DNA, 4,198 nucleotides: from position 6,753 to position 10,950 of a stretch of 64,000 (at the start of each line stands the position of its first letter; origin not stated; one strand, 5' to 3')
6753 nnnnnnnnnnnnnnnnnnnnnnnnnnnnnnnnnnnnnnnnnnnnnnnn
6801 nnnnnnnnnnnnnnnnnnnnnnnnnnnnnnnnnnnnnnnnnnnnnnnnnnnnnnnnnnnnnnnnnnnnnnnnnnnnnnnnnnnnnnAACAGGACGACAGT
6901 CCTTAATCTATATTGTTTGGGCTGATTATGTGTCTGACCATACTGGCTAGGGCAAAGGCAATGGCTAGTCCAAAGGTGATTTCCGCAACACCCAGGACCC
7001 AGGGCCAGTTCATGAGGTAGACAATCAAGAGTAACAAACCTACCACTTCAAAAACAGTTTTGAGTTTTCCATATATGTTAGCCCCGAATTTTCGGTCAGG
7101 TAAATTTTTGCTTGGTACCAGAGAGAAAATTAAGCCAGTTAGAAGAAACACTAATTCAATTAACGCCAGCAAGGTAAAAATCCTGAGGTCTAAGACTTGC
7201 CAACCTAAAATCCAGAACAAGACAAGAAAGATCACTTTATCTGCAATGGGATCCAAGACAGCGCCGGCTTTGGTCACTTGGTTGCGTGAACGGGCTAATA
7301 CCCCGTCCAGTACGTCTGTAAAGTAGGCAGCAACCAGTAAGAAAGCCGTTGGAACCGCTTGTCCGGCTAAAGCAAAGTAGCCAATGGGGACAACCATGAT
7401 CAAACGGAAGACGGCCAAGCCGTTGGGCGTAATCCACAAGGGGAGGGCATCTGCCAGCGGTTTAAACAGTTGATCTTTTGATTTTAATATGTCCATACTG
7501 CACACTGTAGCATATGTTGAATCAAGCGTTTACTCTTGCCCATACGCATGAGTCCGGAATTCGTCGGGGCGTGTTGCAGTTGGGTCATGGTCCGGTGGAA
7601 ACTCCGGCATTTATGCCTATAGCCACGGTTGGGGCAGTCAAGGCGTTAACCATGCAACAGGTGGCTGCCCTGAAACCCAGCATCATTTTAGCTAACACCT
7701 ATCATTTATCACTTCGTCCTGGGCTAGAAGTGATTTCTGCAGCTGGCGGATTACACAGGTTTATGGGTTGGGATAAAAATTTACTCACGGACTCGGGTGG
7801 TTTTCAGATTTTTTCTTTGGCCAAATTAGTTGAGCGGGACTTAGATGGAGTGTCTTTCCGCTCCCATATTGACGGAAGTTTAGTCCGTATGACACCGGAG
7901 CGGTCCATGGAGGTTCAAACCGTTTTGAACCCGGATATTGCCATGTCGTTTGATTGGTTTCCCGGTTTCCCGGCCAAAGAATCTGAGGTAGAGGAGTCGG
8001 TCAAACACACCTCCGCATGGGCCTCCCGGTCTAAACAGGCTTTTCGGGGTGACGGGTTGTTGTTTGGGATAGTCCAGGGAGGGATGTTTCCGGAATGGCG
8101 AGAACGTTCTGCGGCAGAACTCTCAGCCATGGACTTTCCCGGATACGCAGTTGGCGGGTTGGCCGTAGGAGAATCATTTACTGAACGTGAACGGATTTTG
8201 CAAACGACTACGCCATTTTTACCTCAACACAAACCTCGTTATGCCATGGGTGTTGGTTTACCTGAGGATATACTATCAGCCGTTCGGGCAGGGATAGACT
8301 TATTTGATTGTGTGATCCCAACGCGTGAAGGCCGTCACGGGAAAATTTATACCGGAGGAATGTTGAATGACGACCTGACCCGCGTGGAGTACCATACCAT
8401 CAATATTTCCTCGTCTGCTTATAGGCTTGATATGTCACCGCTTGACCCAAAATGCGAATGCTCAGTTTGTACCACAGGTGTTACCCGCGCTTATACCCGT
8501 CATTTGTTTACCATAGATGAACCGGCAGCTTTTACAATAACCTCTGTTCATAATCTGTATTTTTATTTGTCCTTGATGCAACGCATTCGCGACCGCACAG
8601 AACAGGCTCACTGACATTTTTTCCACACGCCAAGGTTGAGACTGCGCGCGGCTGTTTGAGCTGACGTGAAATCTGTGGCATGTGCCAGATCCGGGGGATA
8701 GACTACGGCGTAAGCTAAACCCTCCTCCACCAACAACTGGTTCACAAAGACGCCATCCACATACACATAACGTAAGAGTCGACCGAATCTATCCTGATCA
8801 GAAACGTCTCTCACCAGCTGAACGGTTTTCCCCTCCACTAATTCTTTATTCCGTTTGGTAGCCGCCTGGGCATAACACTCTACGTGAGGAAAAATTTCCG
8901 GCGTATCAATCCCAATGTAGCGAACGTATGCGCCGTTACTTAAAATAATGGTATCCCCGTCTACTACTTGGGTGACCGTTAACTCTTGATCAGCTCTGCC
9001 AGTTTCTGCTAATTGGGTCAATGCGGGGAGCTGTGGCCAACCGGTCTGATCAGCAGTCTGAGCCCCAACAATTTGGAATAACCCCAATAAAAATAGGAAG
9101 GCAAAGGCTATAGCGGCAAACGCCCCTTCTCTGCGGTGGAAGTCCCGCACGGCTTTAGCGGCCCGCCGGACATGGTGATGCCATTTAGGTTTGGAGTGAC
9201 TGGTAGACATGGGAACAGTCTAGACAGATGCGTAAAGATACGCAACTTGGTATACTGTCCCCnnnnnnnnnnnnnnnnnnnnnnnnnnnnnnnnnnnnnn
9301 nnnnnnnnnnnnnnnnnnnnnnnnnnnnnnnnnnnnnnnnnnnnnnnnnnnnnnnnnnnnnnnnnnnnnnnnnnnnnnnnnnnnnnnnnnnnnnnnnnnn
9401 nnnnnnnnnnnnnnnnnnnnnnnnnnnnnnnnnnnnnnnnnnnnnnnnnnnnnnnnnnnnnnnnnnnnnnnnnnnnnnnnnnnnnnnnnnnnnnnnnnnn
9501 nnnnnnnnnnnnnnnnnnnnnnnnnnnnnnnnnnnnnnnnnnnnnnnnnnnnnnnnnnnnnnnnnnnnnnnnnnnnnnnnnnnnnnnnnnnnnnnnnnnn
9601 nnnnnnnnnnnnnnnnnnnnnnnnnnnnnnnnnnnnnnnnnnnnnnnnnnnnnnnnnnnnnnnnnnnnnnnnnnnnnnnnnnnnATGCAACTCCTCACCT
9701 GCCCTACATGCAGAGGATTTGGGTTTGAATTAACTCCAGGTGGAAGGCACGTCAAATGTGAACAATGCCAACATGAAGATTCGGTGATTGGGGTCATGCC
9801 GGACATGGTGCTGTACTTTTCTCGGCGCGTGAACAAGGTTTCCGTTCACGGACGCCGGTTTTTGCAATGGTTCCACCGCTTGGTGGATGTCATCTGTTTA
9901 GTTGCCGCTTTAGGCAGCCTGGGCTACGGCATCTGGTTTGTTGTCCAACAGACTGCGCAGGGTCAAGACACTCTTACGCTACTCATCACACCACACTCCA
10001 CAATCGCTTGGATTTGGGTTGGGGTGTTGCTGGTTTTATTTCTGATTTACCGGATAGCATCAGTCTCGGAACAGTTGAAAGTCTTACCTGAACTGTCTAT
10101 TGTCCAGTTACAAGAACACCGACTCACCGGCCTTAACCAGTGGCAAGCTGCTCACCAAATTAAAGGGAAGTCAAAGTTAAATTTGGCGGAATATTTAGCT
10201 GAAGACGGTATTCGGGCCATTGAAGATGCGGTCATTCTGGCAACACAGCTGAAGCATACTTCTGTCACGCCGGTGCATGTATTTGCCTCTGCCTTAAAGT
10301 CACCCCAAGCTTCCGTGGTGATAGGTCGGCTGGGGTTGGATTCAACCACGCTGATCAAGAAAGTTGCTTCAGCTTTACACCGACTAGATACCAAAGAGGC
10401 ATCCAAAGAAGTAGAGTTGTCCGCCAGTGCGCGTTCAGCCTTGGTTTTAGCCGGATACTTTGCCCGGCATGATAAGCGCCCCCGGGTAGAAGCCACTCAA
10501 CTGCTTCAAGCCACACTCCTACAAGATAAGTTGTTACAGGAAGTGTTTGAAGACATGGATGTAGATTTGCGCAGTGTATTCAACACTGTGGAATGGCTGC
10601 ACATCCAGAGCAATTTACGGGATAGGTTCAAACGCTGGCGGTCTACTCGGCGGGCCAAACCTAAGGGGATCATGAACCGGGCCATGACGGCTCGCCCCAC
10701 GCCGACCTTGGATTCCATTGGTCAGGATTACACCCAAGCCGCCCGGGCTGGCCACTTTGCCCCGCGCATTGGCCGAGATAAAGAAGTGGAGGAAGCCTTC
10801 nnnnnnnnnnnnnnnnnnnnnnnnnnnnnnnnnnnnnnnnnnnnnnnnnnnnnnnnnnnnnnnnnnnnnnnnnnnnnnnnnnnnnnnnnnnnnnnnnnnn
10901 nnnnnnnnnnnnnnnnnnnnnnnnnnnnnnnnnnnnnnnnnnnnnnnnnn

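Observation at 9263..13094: Membrane-anchored ClpC/ClpA-type unfoldase co-transcribed with two small membrane proteins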

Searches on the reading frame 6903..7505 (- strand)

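Call 38: search_protein_families(library=pfam, proteins=[window:6903-7505:-], max_evalue=0.00001)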
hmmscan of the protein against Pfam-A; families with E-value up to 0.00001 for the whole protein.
window:6903-7505:- (200 aa): 1 family
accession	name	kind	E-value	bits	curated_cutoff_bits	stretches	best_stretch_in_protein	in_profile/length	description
PF01066.26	CDP-OH_P_transf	-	8.1e-24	85.2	22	1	24-178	1-143/152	CDP-alcohol phosphatidyltransferase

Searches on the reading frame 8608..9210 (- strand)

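Call 3: search_protein_families(library=pfam, proteins=[window:8608-9210:-], max_evalue=0.01)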
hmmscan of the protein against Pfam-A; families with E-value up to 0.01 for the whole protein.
window:8608-9210:- (200 aa): 1 family
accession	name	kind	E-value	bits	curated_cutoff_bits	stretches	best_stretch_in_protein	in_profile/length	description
PF00565.23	SNase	-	2.7e-18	66.8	21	1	96-197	2-106/107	Staphylococcal nuclease homologue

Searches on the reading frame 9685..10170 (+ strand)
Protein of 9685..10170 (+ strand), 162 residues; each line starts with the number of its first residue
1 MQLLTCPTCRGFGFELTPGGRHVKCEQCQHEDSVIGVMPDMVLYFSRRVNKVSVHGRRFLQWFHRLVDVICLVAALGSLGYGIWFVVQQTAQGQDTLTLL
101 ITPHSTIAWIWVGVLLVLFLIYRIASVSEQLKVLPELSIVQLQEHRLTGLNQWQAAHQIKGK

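Call 6: search_protein_families(library=pfam, proteins=[window:9685-10170:+], max_evalue=10)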
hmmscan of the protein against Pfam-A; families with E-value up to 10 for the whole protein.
window:9685-10170:+ (162 aa): 8 families
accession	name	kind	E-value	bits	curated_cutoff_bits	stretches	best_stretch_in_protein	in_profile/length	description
PF22191.2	IBR_1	-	0.00023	21.4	27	1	4-31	4-30/47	IBR domain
PF02028.23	BCCT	-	0.00097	18.2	27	1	54-140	166-251/485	BCCT, betaine/carnitine/choline family transporter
PF04290.18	DctQ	-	0.0062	16.9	28.3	1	57-126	59-128/132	Tripartite ATP-independent periplasmic transporters, DctQ component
PF01292.26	Ni_hydr_CYTB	-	0.065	13.4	30.1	1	58-144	4-79/179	Prokaryotic cytochrome b561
PF13717.11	Zn_ribbon_4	-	0.072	13.5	30.3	1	16-30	19-33/36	zinc-ribbon domain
PF08039.16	Mit_proteolip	-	0.08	13.5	25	1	110-134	24-48/60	Mitochondrial proteolipid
PF11137.13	DUF2909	-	0.12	12.7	31.4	1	68-100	5-37/60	Protein of unknown function (DUF2909)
PF00335.26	Tetraspanin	-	0.44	10.6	32.1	1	66-119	7-60/225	Tetraspanin family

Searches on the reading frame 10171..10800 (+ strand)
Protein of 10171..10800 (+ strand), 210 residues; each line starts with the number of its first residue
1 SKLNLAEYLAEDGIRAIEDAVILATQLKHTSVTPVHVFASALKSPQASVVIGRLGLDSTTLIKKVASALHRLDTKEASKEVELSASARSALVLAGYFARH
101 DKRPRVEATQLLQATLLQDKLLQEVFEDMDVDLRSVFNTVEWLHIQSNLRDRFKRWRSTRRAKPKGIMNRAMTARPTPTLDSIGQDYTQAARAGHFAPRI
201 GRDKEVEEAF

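Call 6: search_protein_families(library=pfam, proteins=[window:10171-10800:+], max_evalue=10)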
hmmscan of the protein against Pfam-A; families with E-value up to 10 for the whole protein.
window:10171-10800:+ (210 aa): 2 families
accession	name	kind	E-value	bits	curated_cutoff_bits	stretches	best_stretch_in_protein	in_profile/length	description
PF02861.25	Clp_N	-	0.0013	19.3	20.7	1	23-67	4-50/53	Clp amino terminal domain, pathogenicity island component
PF16782.11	SIL1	-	0.15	11.7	35.5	1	56-123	110-176/292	Nucleotide exchange factor SIL1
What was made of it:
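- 10183..10653 (+): Clp_N-like N-domain (residues 167-323). Weak Pfam Clp_N hit (call 6).
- On Clp/Hsp100 class I (double AAA+): Pfam Clp_N scores 19.3 bits, below the 20.7 cutoff, for one repeat (call 6).
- Checked: Clp_N is a sub-threshold Pfam hit (19.3 bits against a cutoff of 20.7; call 6).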
